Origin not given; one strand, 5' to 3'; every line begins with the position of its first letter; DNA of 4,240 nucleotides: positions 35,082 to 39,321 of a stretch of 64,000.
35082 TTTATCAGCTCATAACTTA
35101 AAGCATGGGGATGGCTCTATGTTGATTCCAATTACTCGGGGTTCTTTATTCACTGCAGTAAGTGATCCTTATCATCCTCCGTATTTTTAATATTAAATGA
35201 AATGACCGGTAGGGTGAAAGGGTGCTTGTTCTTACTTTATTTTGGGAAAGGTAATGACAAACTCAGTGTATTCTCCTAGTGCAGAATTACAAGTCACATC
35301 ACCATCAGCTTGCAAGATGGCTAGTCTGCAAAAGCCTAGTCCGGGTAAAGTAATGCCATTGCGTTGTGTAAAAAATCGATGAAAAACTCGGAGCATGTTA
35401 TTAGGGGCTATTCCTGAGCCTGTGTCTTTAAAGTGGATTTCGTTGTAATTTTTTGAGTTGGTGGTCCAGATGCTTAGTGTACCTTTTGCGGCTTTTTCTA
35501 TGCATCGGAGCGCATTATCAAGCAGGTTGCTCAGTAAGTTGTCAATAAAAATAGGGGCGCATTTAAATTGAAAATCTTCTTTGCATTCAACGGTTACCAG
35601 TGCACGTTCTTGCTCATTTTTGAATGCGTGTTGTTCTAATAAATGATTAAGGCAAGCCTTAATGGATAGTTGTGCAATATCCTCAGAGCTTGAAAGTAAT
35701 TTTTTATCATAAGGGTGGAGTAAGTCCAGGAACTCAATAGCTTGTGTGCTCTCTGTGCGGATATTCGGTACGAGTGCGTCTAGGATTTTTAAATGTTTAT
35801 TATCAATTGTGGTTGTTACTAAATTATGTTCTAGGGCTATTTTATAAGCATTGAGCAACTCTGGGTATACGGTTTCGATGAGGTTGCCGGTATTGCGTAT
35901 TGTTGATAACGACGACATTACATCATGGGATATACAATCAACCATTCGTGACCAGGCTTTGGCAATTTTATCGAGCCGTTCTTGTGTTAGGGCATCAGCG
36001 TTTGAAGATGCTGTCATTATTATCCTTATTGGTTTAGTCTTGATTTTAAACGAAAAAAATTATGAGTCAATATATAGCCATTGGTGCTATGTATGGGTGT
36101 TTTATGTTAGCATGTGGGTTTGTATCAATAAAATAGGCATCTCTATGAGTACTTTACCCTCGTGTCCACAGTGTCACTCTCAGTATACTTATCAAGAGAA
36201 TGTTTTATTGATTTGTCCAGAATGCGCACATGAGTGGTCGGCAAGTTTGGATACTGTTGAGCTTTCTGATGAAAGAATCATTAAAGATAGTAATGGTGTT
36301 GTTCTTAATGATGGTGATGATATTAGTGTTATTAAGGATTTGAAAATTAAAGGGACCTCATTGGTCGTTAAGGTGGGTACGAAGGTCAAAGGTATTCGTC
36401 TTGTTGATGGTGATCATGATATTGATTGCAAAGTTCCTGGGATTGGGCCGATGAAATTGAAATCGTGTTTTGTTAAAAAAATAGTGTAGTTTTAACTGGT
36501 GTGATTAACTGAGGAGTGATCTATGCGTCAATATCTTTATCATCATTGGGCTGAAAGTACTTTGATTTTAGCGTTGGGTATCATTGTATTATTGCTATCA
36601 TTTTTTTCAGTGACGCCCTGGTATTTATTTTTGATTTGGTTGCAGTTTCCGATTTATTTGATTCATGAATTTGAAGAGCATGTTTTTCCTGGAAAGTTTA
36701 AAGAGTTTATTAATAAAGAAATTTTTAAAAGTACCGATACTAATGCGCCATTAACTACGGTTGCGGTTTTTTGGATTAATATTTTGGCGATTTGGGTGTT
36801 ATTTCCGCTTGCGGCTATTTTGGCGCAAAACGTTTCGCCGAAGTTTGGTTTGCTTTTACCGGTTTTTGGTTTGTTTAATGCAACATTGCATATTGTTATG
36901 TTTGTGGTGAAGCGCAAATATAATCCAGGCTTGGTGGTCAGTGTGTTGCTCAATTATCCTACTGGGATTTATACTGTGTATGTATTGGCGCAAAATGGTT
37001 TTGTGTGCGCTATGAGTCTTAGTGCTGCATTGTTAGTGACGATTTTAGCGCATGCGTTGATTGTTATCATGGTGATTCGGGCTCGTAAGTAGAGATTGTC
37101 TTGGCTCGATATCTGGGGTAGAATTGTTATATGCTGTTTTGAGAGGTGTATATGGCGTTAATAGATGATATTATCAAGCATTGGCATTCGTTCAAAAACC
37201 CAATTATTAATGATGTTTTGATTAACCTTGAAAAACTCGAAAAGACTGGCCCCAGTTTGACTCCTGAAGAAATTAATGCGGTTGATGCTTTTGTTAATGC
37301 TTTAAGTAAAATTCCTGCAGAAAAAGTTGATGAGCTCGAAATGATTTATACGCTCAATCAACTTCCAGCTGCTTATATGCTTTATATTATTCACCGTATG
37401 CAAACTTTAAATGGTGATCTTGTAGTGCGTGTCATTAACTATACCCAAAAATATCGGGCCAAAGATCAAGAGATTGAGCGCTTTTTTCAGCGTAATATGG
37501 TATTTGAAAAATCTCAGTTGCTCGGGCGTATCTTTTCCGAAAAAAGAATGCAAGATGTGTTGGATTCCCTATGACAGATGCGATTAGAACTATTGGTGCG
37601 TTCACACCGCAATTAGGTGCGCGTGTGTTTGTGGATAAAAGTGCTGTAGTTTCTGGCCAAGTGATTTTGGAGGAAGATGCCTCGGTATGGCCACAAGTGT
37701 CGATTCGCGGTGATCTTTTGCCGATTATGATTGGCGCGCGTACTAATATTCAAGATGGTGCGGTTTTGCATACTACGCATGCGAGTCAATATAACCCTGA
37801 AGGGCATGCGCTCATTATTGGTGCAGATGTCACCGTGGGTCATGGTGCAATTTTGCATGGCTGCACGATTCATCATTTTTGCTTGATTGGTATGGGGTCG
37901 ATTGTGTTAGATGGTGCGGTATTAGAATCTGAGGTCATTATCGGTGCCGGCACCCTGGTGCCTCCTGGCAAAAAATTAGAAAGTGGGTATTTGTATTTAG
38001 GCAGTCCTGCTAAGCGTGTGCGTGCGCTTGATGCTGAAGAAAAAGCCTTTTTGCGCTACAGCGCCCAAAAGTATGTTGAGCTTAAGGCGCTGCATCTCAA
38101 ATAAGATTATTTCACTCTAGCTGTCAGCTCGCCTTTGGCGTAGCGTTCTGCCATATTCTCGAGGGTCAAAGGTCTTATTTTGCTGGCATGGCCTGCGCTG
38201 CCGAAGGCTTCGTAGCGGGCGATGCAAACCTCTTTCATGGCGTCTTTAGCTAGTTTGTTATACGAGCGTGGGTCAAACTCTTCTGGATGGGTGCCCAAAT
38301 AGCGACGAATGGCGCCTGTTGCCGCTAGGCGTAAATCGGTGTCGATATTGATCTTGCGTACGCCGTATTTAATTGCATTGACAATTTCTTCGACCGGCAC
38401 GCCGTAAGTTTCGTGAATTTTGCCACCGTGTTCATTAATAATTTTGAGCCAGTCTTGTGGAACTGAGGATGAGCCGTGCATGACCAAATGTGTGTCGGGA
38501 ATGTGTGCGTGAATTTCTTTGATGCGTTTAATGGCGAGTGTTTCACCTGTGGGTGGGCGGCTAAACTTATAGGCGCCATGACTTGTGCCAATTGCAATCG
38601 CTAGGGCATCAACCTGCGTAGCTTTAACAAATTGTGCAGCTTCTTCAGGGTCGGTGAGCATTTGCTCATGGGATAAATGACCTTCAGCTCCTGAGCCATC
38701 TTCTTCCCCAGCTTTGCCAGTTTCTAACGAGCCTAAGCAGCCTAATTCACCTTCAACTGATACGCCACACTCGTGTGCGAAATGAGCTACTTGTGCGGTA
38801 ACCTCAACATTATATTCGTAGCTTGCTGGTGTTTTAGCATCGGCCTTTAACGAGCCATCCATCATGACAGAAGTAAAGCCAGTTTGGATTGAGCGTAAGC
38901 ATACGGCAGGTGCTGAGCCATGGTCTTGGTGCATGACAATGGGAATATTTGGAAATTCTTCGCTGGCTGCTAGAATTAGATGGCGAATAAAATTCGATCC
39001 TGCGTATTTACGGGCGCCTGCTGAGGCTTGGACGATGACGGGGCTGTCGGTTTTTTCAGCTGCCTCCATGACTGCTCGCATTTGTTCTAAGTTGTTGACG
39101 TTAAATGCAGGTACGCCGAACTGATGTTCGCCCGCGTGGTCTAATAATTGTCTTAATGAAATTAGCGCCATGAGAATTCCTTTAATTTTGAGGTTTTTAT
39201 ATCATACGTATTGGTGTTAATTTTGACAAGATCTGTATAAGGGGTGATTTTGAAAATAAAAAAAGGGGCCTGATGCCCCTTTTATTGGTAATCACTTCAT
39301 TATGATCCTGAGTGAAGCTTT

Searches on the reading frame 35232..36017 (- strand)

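Call 50: search_protein_families(library=pfam, proteins=[window:35232-36017:-], max_evalue=0.001)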
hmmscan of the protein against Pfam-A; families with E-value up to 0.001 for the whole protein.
window:35232-36017:- (261 aa): 1 family
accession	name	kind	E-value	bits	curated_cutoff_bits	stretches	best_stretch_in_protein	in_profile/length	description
PF02518.31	HATPase_c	-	4.2e-15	56.6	26.4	1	156-259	4-109/111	Histidine kinase-, DNA gyrase B-, and HSP90-like ATPase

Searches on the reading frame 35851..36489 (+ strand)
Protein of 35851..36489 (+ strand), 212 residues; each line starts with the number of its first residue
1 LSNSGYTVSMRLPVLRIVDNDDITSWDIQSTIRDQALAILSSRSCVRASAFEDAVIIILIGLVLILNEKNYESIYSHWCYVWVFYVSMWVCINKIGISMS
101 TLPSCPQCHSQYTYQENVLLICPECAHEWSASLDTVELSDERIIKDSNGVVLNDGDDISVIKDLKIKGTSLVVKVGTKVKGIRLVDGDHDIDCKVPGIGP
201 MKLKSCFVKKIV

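Call 61: search_protein_families(library=pfam, proteins=[window:35851-36489:+], max_evalue=0.001)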
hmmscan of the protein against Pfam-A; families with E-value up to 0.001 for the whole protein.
window:35851-36489:+ (212 aa): 2 families
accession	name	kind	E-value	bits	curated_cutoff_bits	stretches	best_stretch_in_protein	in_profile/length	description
PF03831.20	YjdM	-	1.2e-29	102.4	23.2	1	144-210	1-68/69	PhnA domain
PF08274.17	Zn_Ribbon_YjdM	-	7.9e-14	51.8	30.8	1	101-130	1-30/30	PhnA Zinc-Ribbon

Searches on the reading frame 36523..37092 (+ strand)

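Call 50: search_protein_families(library=pfam, proteins=[window:36523-37092:+], max_evalue=0.001)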
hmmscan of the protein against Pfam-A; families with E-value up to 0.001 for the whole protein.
window:36523-37092:+ (189 aa): 1 family
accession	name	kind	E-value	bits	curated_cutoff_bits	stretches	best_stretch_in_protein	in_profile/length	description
PF13787.11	HXXEE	-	2.1e-17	64.4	25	1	39-150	1-113/114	Protein of unknown function with HXXEE motif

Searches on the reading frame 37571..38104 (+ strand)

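Call 50: search_protein_families(library=pfam, proteins=[window:37571-38104:+], max_evalue=0.001)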
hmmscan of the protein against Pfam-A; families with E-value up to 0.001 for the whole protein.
window:37571-38104:+ (177 aa): 3 families
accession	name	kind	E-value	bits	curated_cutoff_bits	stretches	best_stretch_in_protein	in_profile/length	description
PF00132.30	Hexapep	-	1e-15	57.1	27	1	97-130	1-34/36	Bacterial transferase hexapeptide (six repeats)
PF25084.1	LbH_EIF2B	-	1e-05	25.9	54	1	52-133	22-96/105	EIF2B subunit epsilon LbH domain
PF25247.1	LbH_GLGC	-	6.6e-05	23.3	27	0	87-127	16-55/135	GLGC left-handed parallel beta-helix domain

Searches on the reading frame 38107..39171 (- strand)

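Call 50: search_protein_families(library=pfam, proteins=[window:38107-39171:-], max_evalue=0.001)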
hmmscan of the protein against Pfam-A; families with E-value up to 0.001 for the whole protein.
window:38107-39171:- (354 aa): 1 family
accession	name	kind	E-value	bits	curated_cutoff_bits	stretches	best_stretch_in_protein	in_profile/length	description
PF01116.26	F_bP_aldolase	-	7.8e-94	314.7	25.5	1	5-327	2-276/277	Fructose-bisphosphate aldolase class-II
